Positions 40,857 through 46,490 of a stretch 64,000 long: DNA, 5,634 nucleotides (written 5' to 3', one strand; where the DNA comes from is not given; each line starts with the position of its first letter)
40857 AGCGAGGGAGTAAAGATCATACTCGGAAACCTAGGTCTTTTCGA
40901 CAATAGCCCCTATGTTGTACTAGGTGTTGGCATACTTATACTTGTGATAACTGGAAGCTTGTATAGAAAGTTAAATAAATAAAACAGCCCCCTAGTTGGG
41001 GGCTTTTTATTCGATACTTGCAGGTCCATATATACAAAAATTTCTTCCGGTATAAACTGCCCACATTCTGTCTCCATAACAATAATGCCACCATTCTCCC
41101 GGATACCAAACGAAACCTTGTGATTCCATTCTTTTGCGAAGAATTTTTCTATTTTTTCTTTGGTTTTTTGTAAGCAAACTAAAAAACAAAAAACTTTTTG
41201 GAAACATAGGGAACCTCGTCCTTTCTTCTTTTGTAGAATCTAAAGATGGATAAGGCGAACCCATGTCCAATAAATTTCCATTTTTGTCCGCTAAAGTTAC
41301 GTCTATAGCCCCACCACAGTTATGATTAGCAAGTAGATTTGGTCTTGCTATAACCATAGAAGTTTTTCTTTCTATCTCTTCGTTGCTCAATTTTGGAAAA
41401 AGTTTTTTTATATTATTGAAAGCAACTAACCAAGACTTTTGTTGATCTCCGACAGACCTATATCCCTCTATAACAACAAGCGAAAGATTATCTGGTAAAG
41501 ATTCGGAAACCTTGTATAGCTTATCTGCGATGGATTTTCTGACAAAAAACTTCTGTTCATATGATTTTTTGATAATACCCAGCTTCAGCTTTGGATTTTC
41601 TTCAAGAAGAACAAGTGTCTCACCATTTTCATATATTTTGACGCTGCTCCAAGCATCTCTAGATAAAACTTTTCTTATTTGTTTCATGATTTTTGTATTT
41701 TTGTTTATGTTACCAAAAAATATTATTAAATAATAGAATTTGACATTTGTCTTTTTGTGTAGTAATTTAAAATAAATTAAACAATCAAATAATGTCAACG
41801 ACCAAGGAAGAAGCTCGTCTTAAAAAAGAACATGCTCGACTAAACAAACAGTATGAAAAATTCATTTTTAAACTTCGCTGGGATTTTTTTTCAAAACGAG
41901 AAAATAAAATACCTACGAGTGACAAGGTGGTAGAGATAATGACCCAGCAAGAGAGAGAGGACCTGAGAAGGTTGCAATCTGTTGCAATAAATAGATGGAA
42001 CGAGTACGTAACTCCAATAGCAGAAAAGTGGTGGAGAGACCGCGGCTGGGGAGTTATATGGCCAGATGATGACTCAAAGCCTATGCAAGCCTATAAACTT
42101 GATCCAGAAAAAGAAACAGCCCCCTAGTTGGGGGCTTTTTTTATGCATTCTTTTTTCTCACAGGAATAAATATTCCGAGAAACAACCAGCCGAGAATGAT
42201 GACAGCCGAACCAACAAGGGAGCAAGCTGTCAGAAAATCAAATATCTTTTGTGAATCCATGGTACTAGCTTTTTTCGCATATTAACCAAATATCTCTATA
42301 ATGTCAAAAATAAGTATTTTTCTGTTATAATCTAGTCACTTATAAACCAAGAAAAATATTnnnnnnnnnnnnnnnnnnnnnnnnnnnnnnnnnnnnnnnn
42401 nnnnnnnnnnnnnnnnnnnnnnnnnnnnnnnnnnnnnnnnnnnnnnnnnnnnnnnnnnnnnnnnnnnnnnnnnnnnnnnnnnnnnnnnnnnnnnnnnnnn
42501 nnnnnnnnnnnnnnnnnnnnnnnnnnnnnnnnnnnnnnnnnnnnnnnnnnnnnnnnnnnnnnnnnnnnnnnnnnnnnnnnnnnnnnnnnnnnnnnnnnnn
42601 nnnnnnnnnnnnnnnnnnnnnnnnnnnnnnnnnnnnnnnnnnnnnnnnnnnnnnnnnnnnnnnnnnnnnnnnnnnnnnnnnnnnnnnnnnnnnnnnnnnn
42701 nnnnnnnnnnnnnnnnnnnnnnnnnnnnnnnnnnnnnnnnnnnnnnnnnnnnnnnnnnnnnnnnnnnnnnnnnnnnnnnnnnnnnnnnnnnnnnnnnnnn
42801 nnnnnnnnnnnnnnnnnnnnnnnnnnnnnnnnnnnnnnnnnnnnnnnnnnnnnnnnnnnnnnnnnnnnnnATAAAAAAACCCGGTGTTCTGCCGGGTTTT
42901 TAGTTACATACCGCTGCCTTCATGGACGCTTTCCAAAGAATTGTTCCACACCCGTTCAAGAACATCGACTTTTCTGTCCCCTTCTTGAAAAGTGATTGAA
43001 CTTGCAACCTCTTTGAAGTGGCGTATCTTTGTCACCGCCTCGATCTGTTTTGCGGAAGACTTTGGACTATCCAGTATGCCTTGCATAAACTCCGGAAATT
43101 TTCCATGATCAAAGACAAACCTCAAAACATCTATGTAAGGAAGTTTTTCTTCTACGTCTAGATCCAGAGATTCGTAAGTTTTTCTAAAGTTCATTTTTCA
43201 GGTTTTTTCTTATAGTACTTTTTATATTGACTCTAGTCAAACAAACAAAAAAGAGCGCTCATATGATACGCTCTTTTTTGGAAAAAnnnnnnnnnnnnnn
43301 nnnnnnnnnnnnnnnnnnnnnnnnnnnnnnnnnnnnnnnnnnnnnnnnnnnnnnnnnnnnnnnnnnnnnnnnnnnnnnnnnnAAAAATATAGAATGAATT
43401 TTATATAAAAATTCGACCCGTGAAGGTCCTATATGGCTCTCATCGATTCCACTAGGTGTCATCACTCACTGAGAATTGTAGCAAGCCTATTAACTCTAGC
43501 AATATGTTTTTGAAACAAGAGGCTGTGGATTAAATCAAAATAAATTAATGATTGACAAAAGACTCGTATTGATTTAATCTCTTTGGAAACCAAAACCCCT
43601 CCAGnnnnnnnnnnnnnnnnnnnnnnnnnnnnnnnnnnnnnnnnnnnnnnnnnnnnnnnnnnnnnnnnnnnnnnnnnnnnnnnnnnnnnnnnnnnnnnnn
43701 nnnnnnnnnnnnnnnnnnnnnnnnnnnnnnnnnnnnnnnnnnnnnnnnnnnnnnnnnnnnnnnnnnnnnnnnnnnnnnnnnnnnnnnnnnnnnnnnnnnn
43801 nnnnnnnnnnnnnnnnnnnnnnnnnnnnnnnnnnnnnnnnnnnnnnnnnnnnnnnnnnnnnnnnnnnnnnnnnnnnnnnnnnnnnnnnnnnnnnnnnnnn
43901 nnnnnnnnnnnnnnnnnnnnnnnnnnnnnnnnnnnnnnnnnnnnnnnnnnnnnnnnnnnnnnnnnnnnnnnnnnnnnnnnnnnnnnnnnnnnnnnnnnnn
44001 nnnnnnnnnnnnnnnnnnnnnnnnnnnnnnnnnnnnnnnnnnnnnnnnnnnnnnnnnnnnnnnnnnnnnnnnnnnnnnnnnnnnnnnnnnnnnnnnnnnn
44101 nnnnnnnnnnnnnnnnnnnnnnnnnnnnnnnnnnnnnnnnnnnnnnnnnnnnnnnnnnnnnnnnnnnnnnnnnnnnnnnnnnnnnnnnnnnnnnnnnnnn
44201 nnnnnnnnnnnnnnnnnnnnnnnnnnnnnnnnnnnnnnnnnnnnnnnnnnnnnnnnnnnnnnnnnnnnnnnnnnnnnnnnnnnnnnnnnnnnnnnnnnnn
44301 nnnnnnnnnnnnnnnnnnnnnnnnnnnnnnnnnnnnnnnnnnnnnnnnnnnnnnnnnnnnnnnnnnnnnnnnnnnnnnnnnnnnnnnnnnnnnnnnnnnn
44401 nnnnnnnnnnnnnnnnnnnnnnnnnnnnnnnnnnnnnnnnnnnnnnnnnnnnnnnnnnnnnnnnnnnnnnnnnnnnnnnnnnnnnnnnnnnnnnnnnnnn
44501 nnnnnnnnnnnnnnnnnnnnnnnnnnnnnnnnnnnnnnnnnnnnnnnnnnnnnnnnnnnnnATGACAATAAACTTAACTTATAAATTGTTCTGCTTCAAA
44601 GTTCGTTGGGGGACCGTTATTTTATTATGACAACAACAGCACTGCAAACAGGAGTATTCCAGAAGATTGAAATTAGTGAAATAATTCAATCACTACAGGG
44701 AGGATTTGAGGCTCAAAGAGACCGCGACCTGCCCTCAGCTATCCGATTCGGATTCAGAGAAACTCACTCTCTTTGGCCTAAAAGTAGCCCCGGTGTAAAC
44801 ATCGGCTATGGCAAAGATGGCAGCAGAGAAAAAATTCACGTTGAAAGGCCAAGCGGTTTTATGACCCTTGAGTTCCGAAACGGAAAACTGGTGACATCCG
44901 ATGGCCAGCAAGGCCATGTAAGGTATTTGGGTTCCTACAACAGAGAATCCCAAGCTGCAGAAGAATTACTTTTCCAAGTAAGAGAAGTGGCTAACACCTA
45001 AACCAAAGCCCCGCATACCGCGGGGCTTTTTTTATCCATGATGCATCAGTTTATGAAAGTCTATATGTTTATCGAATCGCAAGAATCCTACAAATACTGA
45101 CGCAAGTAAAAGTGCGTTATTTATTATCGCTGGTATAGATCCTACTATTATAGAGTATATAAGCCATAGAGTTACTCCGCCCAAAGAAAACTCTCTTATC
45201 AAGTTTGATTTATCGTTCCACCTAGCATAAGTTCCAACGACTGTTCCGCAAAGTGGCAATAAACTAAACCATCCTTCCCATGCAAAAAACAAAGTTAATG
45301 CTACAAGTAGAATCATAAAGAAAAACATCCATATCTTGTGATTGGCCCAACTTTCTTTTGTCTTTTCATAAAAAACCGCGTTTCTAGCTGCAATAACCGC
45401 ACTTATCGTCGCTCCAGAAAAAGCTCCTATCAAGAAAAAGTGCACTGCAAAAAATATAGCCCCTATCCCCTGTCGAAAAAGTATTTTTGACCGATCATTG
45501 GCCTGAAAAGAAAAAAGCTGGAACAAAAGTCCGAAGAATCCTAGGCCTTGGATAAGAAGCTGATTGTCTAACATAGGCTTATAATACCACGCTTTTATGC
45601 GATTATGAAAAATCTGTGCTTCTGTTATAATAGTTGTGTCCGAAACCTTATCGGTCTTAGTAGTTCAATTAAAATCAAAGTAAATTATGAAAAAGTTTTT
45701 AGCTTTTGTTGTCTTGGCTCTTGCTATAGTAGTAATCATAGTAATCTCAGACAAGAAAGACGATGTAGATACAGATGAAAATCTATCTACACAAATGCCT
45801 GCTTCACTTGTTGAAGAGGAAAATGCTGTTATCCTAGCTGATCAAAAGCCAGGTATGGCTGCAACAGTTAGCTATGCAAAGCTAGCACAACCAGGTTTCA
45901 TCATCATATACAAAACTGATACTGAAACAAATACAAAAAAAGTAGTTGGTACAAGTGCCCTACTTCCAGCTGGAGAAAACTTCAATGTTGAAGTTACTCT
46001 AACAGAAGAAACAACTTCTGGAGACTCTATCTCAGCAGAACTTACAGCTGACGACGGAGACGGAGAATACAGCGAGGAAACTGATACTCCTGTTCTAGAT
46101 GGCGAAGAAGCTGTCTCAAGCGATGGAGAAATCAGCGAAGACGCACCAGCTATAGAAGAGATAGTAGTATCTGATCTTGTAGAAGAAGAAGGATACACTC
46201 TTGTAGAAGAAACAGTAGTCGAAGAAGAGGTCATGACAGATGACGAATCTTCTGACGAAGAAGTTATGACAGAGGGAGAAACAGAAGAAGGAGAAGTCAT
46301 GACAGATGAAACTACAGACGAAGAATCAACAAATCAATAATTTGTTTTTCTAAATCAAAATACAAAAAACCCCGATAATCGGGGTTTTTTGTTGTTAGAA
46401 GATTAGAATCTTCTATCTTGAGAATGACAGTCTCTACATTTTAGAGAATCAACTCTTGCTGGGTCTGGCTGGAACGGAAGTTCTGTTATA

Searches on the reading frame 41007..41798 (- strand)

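Call 55: search_protein_families(library=pfam, proteins=[window:41007-41798:-], max_evalue=0.0001)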
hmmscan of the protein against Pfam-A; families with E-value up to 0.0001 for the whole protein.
window:41007-41798:- (263 aa): 2 families
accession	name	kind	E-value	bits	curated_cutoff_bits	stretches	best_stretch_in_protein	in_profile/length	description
PF01427.22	Peptidase_M15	-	3.3e-17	63.4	27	1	83-245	38-188/199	D-ala-D-ala dipeptidase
PF02557.22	VanY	-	9.6e-05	22.6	25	0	87-190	5-85/132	D-alanyl-D-alanine carboxypeptidase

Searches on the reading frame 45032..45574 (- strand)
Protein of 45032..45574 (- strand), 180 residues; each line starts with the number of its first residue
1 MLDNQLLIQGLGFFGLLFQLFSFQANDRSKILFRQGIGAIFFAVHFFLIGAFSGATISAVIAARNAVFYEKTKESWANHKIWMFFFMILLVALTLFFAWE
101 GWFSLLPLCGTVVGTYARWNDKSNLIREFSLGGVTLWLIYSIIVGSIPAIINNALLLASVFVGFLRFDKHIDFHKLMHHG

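Call 45: search_protein_families(library=pfam, proteins=[window:45032-45574:-], max_evalue=0.001)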
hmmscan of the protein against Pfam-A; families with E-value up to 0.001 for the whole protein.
window:45032-45574:- (180 aa): 1 family
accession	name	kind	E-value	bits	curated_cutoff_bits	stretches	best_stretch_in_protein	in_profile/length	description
PF10688.14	Imp-YgjV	-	2.6e-33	115.5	23.5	1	7-169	2-157/159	Bacterial inner membrane protein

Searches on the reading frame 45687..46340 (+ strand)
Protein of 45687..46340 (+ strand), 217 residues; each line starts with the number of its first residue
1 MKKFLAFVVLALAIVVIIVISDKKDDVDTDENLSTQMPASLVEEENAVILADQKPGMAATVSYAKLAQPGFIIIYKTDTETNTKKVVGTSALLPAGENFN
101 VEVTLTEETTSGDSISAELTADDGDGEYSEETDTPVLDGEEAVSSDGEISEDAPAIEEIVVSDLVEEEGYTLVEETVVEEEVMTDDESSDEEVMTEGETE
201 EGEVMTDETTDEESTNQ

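Call 45: search_protein_families(library=pfam, proteins=[window:45687-46340:+], max_evalue=0.001)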
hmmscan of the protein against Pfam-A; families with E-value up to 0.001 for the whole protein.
window:45687-46340:+ (217 aa): 1 family
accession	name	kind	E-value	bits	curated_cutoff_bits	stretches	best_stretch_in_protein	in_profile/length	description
PF23951.1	DUF7282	-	2.7e-15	57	27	1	50-147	5-109/112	Domain of unknown function (DUF7282)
